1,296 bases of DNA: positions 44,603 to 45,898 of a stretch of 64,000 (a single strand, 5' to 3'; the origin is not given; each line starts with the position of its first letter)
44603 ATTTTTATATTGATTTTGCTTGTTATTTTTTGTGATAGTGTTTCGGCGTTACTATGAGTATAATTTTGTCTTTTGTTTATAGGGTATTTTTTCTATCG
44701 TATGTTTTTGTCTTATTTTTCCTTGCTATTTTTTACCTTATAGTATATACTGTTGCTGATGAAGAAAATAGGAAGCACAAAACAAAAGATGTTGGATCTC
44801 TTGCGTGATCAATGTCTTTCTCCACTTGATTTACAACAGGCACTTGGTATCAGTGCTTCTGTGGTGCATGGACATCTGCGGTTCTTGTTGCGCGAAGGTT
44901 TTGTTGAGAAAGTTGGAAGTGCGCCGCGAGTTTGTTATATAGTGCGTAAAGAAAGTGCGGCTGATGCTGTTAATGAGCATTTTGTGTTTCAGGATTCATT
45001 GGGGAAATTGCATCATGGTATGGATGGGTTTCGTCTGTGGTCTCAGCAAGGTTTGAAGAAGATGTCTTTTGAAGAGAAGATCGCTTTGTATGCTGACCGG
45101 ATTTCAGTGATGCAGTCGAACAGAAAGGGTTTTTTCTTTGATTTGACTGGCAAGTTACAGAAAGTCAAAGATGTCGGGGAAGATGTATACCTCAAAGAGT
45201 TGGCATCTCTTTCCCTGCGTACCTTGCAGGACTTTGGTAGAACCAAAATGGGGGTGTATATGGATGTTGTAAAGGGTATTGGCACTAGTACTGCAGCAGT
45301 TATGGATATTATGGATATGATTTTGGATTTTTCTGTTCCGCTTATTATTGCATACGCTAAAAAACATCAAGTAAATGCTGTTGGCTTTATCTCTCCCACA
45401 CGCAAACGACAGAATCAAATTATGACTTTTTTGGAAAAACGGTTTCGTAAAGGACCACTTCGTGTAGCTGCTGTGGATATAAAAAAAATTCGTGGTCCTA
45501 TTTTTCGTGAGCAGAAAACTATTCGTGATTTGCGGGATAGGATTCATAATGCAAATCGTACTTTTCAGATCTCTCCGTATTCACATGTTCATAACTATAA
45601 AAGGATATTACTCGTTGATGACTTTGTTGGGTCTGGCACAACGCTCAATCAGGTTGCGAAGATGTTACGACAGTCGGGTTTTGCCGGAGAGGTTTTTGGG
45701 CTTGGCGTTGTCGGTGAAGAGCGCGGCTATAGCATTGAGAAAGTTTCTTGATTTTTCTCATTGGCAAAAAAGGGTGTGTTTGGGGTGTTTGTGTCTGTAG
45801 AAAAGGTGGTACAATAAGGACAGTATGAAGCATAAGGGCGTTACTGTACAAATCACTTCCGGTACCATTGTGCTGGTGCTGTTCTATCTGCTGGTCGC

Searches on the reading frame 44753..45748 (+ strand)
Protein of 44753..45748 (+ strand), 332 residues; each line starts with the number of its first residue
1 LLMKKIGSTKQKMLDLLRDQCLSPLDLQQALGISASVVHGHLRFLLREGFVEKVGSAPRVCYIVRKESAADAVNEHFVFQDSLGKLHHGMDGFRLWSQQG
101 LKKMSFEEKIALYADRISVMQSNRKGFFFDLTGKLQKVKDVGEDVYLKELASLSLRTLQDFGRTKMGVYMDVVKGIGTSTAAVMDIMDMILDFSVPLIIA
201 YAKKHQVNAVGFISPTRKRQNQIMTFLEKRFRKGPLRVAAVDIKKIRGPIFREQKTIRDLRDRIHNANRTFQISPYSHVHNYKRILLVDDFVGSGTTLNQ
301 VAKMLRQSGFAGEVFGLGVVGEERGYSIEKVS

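Call 64: search_protein_families(library=pfam, proteins=[window:44753-45748:+], max_evalue=0.001)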
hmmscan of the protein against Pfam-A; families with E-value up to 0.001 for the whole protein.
window:44753-45748:+ (332 aa): 7 families
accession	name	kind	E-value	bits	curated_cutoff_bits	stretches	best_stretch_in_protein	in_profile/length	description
PF01022.26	HTH_5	-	5.2e-06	26.7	22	1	8-53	2-47/47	Bacterial regulatory protein, arsR family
PF13412.12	HTH_24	-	3.6e-05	23.7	21.9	1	16-52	12-48/48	Winged helix-turn-helix DNA-binding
PF00156.33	Pribosyltran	-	4.2e-05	23.3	26.3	1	282-309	87-114/158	Phosphoribosyl transferase domain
PF21476.4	PF0610-like_N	-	4.3e-05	24.1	33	1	9-43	2-36/50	PF0610-like, N-terminal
PF12840.13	HTH_20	-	0.00023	21.5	27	1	12-54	8-51/51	Helix-turn-helix domain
PF09339.16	HTH_IclR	-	0.0003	20.9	22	1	19-54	16-51/52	IclR helix-turn-helix domain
PF24390.1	PRTase-CE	-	0.00097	19.5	27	0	252-303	75-126/253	PRTase-CE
